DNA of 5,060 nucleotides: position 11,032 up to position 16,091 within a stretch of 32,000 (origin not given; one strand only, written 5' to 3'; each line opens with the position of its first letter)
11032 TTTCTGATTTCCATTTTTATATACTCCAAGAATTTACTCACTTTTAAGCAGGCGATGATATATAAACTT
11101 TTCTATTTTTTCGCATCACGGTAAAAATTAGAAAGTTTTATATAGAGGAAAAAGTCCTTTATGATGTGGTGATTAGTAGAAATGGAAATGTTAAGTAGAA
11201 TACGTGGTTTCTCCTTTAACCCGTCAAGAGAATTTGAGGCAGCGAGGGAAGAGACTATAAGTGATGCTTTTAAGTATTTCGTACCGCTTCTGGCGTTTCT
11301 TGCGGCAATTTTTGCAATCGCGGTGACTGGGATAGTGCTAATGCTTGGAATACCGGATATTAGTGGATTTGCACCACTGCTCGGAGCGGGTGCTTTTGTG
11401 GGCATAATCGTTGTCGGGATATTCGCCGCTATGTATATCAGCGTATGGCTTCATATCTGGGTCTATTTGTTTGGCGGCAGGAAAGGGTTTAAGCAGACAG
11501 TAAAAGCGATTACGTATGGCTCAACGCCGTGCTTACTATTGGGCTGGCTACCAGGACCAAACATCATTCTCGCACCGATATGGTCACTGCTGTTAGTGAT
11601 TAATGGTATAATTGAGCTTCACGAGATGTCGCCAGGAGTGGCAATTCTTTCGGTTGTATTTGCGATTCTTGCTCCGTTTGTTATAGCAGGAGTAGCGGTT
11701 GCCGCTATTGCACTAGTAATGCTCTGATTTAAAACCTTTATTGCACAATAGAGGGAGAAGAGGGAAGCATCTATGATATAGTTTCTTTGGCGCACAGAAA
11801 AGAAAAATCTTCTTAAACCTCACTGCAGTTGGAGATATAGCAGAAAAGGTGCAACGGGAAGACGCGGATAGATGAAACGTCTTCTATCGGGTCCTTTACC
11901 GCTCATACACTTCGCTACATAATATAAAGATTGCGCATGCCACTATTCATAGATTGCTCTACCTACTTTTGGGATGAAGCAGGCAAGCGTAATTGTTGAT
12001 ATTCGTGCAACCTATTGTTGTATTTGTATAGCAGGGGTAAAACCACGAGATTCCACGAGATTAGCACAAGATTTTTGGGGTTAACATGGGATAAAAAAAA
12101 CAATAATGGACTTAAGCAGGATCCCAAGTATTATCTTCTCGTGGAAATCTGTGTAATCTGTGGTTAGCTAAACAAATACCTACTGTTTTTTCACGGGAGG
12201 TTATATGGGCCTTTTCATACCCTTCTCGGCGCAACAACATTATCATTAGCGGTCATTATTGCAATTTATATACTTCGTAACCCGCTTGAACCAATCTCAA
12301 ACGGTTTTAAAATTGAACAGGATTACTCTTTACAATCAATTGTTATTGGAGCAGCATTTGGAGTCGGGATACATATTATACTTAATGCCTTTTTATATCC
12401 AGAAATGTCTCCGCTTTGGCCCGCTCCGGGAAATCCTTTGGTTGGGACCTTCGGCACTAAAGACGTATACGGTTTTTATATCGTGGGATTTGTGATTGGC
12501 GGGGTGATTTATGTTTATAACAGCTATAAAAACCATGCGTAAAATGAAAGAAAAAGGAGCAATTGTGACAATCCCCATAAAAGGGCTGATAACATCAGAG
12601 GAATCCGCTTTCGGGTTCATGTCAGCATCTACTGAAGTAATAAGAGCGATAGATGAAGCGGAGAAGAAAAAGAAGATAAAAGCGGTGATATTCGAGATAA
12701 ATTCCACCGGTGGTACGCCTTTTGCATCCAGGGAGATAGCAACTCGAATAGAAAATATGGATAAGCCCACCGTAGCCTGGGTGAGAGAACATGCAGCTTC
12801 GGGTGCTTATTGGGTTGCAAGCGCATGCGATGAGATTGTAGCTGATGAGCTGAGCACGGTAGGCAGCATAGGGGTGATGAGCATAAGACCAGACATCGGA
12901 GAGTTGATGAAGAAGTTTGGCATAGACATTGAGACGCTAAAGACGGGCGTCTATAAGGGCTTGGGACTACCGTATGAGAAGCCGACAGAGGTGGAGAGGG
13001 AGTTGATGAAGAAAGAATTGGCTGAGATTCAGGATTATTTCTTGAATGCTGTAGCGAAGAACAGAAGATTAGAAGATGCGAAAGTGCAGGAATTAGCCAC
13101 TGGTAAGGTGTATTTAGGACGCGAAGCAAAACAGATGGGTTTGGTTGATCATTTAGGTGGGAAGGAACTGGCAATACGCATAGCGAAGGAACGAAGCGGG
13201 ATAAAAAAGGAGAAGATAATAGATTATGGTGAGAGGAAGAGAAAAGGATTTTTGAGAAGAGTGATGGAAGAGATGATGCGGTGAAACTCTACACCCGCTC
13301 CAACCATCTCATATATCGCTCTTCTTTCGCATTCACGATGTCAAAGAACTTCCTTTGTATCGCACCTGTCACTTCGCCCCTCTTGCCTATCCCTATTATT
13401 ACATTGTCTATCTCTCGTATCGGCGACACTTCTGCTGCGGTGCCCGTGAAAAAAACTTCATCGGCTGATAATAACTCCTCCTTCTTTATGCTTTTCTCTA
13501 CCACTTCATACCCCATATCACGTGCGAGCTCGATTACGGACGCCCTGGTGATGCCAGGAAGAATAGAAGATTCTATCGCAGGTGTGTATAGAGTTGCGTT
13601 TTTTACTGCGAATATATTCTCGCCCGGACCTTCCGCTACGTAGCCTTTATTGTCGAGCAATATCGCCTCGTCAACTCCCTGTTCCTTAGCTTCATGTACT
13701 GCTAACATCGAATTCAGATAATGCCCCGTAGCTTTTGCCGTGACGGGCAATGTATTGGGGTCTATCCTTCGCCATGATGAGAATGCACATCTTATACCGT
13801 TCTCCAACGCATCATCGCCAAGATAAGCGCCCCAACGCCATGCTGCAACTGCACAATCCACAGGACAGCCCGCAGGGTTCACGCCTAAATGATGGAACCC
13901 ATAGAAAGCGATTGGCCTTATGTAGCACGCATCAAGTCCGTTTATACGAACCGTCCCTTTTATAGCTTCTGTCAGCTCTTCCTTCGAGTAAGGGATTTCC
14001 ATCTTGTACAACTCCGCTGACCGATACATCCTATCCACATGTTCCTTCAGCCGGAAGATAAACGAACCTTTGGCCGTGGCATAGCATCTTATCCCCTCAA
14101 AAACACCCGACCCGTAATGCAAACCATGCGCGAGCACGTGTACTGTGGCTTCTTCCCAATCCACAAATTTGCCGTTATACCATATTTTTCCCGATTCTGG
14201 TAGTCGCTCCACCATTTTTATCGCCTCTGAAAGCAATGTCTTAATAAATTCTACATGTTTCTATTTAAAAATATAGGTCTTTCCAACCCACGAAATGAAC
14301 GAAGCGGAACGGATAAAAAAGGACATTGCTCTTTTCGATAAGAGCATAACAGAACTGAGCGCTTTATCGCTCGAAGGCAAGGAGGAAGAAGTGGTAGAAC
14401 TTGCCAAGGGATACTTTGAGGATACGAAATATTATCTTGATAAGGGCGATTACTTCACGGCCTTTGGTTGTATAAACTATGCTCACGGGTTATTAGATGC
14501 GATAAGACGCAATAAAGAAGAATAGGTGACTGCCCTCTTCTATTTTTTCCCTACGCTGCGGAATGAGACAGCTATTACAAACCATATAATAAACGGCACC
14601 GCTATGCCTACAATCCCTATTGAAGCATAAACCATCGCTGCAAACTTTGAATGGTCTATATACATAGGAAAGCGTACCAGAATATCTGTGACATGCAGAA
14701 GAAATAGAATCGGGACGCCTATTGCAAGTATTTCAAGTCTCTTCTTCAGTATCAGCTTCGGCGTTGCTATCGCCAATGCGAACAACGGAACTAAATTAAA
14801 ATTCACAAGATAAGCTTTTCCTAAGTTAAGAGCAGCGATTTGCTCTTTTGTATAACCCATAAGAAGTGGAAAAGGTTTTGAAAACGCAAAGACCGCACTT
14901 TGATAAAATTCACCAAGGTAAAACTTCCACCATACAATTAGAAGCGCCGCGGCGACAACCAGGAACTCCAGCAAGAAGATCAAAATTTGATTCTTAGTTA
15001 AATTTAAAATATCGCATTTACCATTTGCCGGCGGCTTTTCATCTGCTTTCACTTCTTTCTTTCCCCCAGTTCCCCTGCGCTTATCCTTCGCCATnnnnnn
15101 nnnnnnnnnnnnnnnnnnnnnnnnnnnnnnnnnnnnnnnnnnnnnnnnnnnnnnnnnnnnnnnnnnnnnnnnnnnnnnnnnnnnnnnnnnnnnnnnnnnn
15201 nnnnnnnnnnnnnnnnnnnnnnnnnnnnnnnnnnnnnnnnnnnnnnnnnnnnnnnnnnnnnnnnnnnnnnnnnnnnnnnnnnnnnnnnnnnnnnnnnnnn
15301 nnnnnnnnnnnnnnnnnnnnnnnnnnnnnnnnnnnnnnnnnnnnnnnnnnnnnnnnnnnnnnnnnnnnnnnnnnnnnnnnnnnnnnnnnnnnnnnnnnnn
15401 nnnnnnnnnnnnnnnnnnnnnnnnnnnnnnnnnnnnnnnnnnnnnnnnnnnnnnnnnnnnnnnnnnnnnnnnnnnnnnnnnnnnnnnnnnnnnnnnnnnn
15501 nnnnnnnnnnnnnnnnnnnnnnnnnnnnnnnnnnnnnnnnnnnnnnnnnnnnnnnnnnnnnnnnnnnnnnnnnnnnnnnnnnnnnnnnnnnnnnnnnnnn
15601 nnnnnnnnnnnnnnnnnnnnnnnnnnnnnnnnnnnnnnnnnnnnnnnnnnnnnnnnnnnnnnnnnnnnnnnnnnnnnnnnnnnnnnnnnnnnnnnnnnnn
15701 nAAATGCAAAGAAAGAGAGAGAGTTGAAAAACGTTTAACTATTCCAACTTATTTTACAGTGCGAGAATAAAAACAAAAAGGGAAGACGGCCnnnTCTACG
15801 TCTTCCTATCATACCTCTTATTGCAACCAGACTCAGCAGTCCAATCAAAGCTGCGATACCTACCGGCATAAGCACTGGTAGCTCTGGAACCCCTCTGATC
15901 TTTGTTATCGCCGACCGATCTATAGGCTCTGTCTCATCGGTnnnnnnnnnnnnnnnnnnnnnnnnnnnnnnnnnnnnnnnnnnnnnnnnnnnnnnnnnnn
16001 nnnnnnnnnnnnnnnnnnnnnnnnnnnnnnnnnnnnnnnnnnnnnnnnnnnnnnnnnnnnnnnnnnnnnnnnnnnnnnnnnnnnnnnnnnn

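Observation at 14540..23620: Candidate dedicated surface-display system: five same-strand genes linking two paralogous vWA proteins, an archaeosortase pair and a PGF-CTERM Ig protein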

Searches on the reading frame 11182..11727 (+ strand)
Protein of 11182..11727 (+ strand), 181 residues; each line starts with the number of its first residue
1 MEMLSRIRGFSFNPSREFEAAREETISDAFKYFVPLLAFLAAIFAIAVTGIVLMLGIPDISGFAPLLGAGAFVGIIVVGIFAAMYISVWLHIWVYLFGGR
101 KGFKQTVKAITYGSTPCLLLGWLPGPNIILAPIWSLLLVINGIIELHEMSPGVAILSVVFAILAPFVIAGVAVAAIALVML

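Call 11: search_protein_families(library=pfam, proteins=[window:11182-11727:+], max_evalue=0.01)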
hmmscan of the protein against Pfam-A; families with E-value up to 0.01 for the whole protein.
window:11182-11727:+ (181 aa): 1 family
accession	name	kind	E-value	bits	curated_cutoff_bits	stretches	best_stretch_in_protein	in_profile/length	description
PF04893.22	Yip1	-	2.2e-12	47.6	28.6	1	11-168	4-168/173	Yip1 domain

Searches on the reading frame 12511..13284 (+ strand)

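Call 11: search_protein_families(library=pfam, proteins=[window:12511-13284:+], max_evalue=0.01)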
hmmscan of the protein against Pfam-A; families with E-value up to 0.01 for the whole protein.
window:12511-13284:+ (257 aa): 5 families
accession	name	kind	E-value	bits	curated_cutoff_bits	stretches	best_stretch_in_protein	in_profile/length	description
PF01343.23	Peptidase_S49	-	1.4e-42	145.7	24.9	1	83-231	5-153/154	Peptidase family S49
PF25145.1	NfeD1b_N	-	6.8e-12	45.8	40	1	44-123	20-98/189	NfeD1b, N-terminal domain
PF01972.22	SDH_protease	-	7.2e-08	32.2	31.3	1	6-120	52-155/286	ClpP-like SDH-type serine proteinase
PF00378.25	ECH_1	-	3.7e-06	26.9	27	1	74-116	78-120/251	Enoyl-CoA hydratase/isomerase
PF00574.28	CLP_protease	-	6e-05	23.4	20.2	0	41-107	31-97/182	Clp protease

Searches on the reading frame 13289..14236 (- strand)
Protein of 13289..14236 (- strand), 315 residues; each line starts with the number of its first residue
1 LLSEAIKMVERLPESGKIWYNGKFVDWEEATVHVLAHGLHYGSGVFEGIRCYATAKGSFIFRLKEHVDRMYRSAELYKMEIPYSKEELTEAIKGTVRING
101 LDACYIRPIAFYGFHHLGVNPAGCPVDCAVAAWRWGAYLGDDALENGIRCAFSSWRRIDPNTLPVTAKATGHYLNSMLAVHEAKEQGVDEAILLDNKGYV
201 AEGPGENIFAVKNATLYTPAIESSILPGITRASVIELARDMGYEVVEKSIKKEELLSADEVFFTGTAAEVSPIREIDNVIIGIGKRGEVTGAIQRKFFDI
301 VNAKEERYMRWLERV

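Call 11: search_protein_families(library=pfam, proteins=[window:13289-14236:-], max_evalue=0.01)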
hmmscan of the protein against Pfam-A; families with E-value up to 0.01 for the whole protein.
window:13289-14236:- (315 aa): 1 family
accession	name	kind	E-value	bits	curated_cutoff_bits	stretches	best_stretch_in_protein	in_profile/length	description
PF01063.24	Aminotran_4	-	5.7e-56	190.3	28.5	1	44-276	1-223/223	Amino-transferase class IV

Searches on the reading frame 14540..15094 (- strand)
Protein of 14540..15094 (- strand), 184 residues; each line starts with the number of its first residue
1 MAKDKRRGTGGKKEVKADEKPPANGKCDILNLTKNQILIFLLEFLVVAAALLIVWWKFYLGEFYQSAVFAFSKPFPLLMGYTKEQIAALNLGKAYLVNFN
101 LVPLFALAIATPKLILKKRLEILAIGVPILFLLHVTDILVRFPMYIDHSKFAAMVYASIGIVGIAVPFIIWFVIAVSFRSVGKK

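Call 4: search_protein_families(library=pfam, proteins=[window:14540-15094:-], max_evalue=0.1)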
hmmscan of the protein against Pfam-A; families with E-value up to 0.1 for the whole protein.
window:14540-15094:- (184 aa): 0 families

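Call 5: search_protein_families(library=ncbifam, proteins=[window:14540-15094:-], max_evalue=0.1)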
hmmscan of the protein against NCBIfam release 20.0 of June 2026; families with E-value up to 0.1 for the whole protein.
window:14540-15094:- (184 aa): 1 family
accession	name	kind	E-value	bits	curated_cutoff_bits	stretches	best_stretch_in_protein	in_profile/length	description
NF007887.0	PRK10591.2-1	equivalog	0.048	13.8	144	0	112-181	16-84/101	hypothetical protein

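Call 13: search_protein_families(library=ncbifam, proteins=[window:14540-15094:-], max_evalue=10)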
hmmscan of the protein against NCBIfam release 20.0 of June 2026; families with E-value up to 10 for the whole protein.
window:14540-15094:- (184 aa): 2 families
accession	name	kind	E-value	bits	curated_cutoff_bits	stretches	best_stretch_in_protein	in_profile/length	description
NF007887.0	PRK10591.2-1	equivalog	0.048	13.8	144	1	112-181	16-84/101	hypothetical protein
NF033505.2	paceosortase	exception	0.45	10.6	80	1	44-179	22-149/167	pacearchaeosortase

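Call 47: find_homologous_proteins(query=window:14540-15094:-, max_evalue=0.001)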
Query window:14540-15094:- (184 aa): 126 proteins with E <= 0.001 among 814 candidates; the best 120 are listed.
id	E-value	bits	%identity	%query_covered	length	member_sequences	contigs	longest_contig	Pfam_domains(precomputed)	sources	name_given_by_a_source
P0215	4.9e-113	393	100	100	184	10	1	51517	-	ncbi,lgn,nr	ncbi:hypothetical protein C5S31_12355 [ANME-1 cluster archaeon GoMg2]|nr:hypothetical protein [ANME-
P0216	7.8e-76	272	73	100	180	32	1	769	-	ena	-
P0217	6.3e-67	243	64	100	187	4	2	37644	-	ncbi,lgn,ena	-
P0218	1.2e-58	216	66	86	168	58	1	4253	-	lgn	-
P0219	5.0e-55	204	63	86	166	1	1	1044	-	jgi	-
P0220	2.4e-54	202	60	89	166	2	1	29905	-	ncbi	-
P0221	5.3e-54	201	59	99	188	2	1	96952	-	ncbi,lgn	ncbi:MAG: hypothetical protein WAV32_00600 [Halobacteriota archaeon]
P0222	1.6e-51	193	60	88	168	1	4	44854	-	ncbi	-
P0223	3.3e-50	188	63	80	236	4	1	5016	-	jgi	-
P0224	3.4e-50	188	55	99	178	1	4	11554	-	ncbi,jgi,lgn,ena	-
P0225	7.9e-50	187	63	80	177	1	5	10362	-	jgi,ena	-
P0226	1.7e-49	186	63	80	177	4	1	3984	-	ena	-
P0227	1.7e-49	186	60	92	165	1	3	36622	-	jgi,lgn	-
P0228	3.2e-49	185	60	81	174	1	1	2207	-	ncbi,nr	ncbi:MAG: hypothetical protein U9O85_07655 [Euryarchaeota archaeon]|nr:hypothetical protein [Euryarc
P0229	5.0e-49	185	56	91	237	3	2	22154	-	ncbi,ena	-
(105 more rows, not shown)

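Call 57: predict_structure(alignment_id=A3)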
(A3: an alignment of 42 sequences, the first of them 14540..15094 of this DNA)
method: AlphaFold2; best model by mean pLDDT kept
length: 184 residues; sequences in the alignment: 42
mean_pLDDT: 81.5   pTM: 0.70
mean pLDDT of the five models: 81.5, 77.5, 76.2, 76.0, 74.5
residues with pLDDT >= 90: 86; 70-90: 58; 50-70: 26; < 50: 14
segments of 3 or more residues with pLDDT < 50: 1-3
pLDDT, mean of each block of 10 residues (from residue 1): 50 51 52 85 92 87 90 95 92 72 91 88 93 92 94 91 84 79 57
secondary structure, 60 per line:
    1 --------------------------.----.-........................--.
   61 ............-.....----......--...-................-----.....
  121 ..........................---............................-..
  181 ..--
elements in order: H34-57 H60-72 H74-78 H83-88 H95-110 H116-146 H150-177 H179-182

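Call 63: fold_search(model_id=the predicted structure, library=pdb)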
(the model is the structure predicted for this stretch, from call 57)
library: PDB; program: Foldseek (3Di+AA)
matches with E <= 10: 8; with E <= 0.001: 0
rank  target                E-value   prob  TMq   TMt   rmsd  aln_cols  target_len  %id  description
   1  9b3z_A                3.3e+00  0.08  0.25  0.09  17.2       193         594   17  Rat TRPV2 E724A/D725A bound to probenecid and 2-APB (released 2025-02-12)
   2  1i4d_A                3.9e+00  0.08  0.23  0.23  28.1       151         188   16  CRYSTAL STRUCTURE ANALYSIS OF RAC1-GDP COMPLEXED WITH ARFAPTIN (P21) (released 2001-05-16)
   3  9b3x_A                4.3e+00  0.10  0.30  0.10  17.9       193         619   14  Rat TRPV2 E724A/D725A bound to 2-APB (released 2025-02-26)
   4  9a06_MODEL_1_A        4.5e+00  0.08  0.22  0.18  12.0       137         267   21  Rosetta docking models of human KCNQ1 channel with KCNE1 auxiliary protein (released 2020-10-08)
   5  7t37_A                5.3e+00  0.07  0.27  0.09  17.9       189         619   16  Activated state of 2-APB and CBD-bound wildtype rat TRPV2 in nanodiscs (released 2022-05-04)
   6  8tn1_A                7.2e+00  0.10  0.30  0.35  10.6       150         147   12  De novo designed protein binds poly ADP ribose polymerase inhibitors (PARPi) - apo (released 2024-04-24)
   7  2elb                  8.8e+00  0.02  0.18  0.11  25.7       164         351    7  Crystal Structure of the BAR-PH domain of human APPL1 (released 2007-05-29)
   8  5c5b_A                9.3e+00  0.02  0.18  0.11  24.8       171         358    9  Crystal Structure of Human APPL BAR-PH Heterodimer (released 2016-06-22)

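Call 65: find_related_loci(query=A3, collection=metagenome_contigs, flank=10000)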
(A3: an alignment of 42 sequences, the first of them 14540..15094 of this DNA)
Query A3 (184 aa) in metagenome_contigs; peptide patterns used: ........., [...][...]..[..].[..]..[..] (x = any residue, [..] = any of these).
216 stretches matched a pattern; 83 encode a relative of the query (tblastn E <= 1e-3); the best 80 are kept; 80 distinct loci.
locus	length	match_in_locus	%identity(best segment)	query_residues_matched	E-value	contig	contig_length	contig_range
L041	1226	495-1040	97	3-184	3e-125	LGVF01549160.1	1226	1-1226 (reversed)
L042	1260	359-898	74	1-184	2e-90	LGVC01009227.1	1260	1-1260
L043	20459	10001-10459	66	26-180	5e-64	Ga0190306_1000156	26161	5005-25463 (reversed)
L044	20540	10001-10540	73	1-184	5e-84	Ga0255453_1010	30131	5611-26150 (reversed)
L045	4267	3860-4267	71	1-140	7e-57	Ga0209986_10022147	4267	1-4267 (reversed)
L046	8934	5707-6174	66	23-180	9e-57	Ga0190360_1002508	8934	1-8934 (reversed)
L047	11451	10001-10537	55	7-184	2e-56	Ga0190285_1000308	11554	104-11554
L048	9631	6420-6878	66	26-180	6e-56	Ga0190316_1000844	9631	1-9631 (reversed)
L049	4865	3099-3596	56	2-176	3e-54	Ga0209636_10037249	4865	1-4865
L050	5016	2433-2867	63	29-175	1e-53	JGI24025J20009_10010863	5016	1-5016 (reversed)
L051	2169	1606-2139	52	4-177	1e-53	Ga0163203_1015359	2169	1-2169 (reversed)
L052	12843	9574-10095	50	3-176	3e-53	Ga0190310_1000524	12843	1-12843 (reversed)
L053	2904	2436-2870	63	29-175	4e-53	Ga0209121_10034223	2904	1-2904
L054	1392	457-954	56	12-179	5e-54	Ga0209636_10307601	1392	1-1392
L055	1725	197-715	50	3-175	9e-53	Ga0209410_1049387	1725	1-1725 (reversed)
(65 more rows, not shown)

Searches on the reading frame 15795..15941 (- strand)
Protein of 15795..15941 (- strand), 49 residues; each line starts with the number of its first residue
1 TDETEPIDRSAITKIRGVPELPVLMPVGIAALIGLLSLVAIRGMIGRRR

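Call 13: search_protein_families(library=ncbifam, proteins=[window:15795-15941:-], max_evalue=10)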
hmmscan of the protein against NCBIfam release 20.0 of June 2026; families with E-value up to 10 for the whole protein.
seq(49 aa): 0 families

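Call 37: search_protein_families(library=pfam, proteins=[window:15795-15923:-], max_evalue=10)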
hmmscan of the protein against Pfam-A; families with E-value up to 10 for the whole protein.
seq(43 aa): 0 families
